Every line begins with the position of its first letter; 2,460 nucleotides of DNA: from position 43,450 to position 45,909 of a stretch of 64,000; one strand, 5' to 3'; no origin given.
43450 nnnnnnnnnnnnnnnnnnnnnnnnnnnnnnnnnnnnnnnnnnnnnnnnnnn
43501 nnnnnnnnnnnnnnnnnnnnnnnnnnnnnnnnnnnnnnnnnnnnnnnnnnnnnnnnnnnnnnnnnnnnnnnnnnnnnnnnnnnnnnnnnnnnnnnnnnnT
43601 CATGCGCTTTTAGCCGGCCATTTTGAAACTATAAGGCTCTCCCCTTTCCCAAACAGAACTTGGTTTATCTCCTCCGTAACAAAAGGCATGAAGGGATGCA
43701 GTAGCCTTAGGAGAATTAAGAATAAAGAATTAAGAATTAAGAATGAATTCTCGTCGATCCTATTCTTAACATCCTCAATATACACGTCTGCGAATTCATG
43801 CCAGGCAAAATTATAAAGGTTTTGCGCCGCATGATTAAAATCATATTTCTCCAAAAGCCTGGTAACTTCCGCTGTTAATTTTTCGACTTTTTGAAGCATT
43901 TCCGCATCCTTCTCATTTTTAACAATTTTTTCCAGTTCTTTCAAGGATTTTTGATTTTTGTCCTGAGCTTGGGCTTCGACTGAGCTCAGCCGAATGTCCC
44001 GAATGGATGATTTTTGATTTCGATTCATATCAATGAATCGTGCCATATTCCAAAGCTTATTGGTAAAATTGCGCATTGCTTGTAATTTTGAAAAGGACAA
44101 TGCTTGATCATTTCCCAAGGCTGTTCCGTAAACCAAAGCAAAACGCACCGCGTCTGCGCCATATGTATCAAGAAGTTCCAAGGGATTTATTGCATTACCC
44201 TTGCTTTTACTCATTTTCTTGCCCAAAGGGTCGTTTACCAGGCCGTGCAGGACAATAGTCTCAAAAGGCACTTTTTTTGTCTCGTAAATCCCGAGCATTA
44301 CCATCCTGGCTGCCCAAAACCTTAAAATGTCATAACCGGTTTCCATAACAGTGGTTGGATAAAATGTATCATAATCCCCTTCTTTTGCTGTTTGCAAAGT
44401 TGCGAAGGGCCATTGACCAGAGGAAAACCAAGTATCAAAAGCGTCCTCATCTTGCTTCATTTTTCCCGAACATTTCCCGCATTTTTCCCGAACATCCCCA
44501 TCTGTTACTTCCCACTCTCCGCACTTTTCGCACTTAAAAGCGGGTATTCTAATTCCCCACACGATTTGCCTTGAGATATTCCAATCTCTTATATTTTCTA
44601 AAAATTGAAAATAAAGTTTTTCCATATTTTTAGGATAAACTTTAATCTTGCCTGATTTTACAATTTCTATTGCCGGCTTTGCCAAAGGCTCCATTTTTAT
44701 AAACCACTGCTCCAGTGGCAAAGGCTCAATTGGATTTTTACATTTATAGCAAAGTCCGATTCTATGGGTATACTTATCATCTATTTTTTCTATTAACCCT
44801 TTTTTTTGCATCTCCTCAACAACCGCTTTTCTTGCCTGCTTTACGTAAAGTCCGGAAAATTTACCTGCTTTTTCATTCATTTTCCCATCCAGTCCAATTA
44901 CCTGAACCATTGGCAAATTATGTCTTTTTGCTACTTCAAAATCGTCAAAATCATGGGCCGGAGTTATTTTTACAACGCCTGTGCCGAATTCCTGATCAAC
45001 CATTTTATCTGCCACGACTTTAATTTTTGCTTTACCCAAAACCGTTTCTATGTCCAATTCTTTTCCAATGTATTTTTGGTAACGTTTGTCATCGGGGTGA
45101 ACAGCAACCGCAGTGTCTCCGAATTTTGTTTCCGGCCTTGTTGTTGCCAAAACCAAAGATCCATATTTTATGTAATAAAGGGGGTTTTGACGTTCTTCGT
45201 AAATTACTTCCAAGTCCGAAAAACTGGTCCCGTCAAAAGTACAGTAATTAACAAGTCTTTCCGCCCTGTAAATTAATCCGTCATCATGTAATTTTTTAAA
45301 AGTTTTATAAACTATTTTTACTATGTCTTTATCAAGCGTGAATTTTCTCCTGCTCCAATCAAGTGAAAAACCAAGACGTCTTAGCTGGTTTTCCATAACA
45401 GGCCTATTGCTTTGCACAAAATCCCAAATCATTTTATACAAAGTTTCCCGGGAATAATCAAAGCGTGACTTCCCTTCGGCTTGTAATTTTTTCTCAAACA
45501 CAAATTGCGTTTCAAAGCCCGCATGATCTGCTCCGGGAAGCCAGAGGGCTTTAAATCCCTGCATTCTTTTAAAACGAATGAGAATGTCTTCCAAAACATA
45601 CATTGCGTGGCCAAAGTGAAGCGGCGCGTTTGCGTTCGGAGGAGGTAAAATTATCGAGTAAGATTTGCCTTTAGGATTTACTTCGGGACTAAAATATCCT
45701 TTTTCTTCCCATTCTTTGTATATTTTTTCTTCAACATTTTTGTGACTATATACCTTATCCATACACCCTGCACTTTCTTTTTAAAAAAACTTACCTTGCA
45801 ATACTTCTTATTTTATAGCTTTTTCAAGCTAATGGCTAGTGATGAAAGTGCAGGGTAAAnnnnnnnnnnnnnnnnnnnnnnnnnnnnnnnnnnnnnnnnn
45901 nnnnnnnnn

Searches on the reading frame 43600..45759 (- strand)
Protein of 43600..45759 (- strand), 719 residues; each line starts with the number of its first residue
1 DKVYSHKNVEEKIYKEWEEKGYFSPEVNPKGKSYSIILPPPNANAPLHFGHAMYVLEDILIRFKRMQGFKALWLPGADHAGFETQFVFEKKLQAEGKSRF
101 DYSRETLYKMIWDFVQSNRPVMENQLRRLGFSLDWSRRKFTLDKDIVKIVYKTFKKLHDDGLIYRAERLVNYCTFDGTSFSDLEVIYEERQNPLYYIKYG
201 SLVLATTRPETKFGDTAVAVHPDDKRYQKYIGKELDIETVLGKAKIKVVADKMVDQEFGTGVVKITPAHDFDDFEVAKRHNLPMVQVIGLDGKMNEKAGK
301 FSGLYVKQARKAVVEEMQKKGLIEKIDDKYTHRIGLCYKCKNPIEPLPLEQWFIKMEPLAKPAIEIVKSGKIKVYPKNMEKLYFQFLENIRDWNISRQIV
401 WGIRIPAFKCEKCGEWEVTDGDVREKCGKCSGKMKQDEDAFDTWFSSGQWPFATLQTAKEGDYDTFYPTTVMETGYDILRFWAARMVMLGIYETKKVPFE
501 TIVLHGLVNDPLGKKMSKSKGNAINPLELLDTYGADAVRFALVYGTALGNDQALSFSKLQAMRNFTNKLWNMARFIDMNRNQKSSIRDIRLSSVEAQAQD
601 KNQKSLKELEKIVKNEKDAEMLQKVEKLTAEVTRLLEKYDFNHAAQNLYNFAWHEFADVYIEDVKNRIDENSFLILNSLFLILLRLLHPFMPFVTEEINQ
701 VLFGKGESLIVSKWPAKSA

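Call 19: search_protein_families(library=pfam, proteins=[window:43600-45759:-], max_evalue=0.001)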
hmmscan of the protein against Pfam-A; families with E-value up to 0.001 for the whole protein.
window:43600-45759:- (719 aa): 4 families
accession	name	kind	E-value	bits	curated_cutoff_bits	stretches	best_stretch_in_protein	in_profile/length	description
PF00133.28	tRNA-synt_1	-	1.5e-117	393.4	22.7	1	12-553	1-412/414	tRNA synthetases class I (I, L, M and V)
PF08264.19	Anticodon_1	-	4.9e-28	98.3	25.1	1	618-717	1-107/148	Anticodon-binding domain of tRNA ligase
PF09334.17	tRNA-synt_1g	-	1.1e-22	80.8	20.1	2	346-571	178-385/391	tRNA synthetases class I (M)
PF13603.12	tRNA-synt_1_2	-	2e-06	27.9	25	1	243-294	95-146/185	Leucyl-tRNA synthetase, editing domain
